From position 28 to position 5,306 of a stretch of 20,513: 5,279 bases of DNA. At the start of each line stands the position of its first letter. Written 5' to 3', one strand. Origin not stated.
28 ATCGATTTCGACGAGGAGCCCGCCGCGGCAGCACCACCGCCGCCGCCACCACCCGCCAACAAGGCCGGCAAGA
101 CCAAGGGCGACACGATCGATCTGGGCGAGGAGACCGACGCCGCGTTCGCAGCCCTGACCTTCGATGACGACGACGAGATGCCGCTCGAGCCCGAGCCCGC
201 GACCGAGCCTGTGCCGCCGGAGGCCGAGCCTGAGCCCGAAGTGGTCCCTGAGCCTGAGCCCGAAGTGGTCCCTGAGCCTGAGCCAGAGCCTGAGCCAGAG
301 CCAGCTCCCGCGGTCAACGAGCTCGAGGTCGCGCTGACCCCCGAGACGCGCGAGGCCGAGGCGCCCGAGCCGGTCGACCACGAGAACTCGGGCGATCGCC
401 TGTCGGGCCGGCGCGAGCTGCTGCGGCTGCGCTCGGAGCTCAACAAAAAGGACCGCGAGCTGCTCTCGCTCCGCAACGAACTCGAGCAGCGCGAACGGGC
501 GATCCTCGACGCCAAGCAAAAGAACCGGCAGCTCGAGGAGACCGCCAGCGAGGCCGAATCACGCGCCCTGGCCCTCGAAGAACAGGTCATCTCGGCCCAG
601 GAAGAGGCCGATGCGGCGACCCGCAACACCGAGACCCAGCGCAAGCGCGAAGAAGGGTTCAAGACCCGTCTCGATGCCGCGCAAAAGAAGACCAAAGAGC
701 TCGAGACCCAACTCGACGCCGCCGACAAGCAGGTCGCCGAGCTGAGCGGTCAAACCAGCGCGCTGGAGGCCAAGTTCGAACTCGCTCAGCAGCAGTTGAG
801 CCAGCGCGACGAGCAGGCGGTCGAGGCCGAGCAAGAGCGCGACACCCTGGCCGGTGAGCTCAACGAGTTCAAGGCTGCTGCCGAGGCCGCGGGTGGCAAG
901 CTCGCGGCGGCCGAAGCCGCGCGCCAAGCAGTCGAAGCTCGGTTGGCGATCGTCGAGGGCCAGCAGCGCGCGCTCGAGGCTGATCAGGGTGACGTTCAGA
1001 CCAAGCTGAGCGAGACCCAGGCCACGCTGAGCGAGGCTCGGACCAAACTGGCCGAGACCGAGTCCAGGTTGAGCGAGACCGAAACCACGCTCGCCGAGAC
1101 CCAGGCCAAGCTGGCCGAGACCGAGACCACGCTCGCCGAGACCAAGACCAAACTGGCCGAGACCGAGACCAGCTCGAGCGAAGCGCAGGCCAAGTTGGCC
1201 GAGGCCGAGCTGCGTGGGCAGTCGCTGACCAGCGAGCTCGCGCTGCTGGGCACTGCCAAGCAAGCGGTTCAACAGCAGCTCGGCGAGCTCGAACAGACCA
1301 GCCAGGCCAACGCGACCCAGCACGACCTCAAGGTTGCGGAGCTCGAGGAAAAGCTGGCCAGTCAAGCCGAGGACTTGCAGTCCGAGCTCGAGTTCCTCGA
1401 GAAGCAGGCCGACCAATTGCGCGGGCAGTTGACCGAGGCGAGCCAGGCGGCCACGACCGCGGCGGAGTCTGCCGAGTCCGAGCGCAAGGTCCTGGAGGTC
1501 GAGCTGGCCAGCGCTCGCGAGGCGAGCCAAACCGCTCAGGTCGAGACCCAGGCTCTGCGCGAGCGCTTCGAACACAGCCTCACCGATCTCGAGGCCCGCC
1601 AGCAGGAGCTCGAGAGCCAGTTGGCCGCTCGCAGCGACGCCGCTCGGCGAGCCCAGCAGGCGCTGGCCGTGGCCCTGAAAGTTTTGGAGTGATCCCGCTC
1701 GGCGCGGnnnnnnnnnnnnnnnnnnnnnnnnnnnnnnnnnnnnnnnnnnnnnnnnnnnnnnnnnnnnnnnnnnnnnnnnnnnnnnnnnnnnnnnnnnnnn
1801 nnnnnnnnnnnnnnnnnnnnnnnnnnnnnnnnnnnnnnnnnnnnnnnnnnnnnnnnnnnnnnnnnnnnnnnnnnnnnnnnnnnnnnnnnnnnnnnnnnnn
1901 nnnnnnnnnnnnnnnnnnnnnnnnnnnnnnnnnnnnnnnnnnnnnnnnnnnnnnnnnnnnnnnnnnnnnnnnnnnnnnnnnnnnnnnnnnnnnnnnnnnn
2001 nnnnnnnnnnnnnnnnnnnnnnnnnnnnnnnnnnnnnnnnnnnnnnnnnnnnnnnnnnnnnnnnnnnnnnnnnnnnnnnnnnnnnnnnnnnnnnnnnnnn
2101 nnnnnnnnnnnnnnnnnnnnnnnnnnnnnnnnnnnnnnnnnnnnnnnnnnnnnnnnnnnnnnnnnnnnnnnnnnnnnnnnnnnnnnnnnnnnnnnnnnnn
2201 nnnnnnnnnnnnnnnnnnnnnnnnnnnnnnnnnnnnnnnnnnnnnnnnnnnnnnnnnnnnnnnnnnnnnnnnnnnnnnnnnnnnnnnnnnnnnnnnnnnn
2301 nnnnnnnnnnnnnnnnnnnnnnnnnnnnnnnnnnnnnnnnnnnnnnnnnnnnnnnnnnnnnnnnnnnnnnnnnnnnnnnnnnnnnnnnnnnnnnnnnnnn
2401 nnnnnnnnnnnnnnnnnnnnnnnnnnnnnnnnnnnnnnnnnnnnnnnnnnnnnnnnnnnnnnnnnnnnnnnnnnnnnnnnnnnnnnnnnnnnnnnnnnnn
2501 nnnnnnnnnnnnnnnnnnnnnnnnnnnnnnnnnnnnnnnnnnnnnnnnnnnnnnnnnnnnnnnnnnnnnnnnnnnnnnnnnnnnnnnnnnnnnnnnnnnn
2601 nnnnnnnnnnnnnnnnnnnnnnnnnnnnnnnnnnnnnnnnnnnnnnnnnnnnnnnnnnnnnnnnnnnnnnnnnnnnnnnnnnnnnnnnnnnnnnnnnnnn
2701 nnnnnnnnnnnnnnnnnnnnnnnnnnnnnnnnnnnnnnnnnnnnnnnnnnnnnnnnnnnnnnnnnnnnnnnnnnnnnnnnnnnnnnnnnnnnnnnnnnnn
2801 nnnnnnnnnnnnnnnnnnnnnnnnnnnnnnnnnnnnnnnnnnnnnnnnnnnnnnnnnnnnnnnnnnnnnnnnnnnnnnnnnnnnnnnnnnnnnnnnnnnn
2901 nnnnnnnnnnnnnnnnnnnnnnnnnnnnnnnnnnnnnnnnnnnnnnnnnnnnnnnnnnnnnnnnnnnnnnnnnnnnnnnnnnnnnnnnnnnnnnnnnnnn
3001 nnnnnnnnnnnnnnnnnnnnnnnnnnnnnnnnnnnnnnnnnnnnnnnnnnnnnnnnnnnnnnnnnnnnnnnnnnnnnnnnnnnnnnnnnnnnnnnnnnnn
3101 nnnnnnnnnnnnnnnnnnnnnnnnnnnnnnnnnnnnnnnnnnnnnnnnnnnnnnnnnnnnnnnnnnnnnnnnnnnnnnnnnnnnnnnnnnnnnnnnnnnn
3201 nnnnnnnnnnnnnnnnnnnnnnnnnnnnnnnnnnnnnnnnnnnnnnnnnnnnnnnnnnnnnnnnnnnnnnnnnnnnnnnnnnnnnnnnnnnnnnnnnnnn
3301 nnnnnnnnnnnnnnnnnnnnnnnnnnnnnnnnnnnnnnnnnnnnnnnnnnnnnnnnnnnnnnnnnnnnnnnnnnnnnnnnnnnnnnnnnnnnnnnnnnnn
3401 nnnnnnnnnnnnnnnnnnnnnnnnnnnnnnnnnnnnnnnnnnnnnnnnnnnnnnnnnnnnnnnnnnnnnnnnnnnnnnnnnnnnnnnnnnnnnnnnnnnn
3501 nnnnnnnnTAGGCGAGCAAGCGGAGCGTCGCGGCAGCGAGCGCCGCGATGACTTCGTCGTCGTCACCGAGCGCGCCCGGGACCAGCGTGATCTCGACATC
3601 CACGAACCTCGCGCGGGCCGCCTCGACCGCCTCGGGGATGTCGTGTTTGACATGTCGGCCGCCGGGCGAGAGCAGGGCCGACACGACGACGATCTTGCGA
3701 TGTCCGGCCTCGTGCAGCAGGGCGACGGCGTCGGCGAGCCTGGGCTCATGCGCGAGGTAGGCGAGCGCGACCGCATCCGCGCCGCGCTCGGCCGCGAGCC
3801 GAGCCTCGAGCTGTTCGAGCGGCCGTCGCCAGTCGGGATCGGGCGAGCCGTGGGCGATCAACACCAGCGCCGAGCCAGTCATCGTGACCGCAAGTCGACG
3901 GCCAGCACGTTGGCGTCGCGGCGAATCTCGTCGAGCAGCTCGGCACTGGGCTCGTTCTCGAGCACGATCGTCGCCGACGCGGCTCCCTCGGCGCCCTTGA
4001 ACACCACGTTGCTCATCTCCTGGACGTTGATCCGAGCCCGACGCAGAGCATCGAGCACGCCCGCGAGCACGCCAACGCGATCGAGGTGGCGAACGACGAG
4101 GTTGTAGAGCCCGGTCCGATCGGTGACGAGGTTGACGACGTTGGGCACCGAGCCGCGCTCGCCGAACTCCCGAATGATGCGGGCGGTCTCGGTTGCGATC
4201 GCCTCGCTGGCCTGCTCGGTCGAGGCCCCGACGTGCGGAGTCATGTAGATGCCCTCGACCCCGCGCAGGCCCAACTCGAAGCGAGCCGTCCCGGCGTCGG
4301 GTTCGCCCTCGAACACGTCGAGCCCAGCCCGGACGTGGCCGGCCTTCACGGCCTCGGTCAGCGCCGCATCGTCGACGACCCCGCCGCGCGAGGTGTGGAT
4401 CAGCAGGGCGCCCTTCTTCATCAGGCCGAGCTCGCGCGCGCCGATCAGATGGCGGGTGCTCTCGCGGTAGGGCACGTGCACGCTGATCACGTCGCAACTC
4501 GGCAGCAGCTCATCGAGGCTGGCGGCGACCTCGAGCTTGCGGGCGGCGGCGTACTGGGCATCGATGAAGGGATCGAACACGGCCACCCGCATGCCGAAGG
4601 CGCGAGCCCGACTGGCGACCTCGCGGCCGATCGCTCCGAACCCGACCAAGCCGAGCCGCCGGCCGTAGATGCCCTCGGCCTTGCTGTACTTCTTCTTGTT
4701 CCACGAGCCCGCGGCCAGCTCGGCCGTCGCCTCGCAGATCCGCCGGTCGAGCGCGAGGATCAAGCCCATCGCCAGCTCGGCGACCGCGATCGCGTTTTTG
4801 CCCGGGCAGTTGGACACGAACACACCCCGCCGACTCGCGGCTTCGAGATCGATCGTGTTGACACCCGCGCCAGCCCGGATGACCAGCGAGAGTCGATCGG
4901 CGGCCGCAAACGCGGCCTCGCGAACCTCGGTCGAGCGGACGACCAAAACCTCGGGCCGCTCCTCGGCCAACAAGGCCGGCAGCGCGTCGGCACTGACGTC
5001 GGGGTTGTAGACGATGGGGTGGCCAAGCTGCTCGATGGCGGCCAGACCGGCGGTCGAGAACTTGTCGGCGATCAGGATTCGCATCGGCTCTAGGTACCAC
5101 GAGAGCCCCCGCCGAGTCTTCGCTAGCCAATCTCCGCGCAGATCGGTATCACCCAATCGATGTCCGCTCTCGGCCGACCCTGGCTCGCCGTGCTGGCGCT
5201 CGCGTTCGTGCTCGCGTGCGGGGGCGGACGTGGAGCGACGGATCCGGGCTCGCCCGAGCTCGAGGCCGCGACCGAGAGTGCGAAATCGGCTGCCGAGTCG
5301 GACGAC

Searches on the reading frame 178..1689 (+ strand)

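Call 42: search_protein_families(library=pfam, proteins=[window:178-1689:+], max_evalue=0.001)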
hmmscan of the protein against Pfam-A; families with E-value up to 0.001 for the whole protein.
window:178-1689:+ (504 aa): 2 families
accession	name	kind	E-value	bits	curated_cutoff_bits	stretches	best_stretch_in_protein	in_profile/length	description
PF19220.6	Rod_CreS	-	1.5e-05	24.7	100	0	273-388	11-133/359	Crescentin, rod domain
PF12795.12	MscS_porin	-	6.9e-05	23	34.4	1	269-432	65-228/238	Mechanosensitive ion channel porin domain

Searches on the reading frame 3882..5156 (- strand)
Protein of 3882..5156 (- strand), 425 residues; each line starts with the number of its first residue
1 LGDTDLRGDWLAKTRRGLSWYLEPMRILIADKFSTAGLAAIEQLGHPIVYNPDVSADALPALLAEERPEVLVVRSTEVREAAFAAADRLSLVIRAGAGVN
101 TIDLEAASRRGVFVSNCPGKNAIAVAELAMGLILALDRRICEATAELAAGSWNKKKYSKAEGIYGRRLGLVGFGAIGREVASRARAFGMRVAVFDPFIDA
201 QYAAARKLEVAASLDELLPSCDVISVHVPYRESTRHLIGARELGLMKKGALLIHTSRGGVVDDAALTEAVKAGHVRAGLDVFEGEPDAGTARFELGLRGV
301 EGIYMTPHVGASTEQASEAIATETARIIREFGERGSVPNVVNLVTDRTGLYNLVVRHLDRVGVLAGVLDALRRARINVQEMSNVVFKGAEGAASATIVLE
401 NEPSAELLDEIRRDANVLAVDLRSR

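Call 3: search_protein_families(library=pfam, proteins=[window:3882-5156:-], max_evalue=0.1)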
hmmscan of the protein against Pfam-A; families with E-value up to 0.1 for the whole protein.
window:3882-5156:- (425 aa): 8 families
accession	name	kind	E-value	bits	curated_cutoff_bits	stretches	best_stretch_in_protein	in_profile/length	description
PF02826.25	2-Hacid_dh_C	-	8.7e-51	172.3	25.1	1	130-310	1-178/178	D-isomer specific 2-hydroxyacid dehydrogenase, NAD binding domain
PF00389.36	2-Hacid_dh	-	4.3e-24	85.1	24.6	1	27-342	1-134/134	D-isomer specific 2-hydroxyacid dehydrogenase, catalytic domain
PF03446.21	NAD_binding_2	-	6.5e-08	33.2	21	1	168-273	2-110/161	NAD binding domain of 6-phosphogluconate dehydrogenase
PF01842.31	ACT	-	0.00033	20.8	27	1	352-407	2-57/66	ACT domain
PF03720.21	UDPG_MGDP_dh_C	-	0.0084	16.9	30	1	180-232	22-76/103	UDP-glucose/GDP-mannose dehydrogenase family, UDP binding domain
PF22660.2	RS_preATP-grasp-like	-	0.018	15.9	27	1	167-226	3-68/98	Ribonucleotide synthetase preATP-grasp domain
PF01408.29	GFO_IDH_MocA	-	0.019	16.1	24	1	167-235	2-77/120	Oxidoreductase family, NAD-binding Rossmann fold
PF13478.12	XdhC_C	-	0.052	14.5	29.7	0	170-271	3-66/125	XdhC Rossmann domain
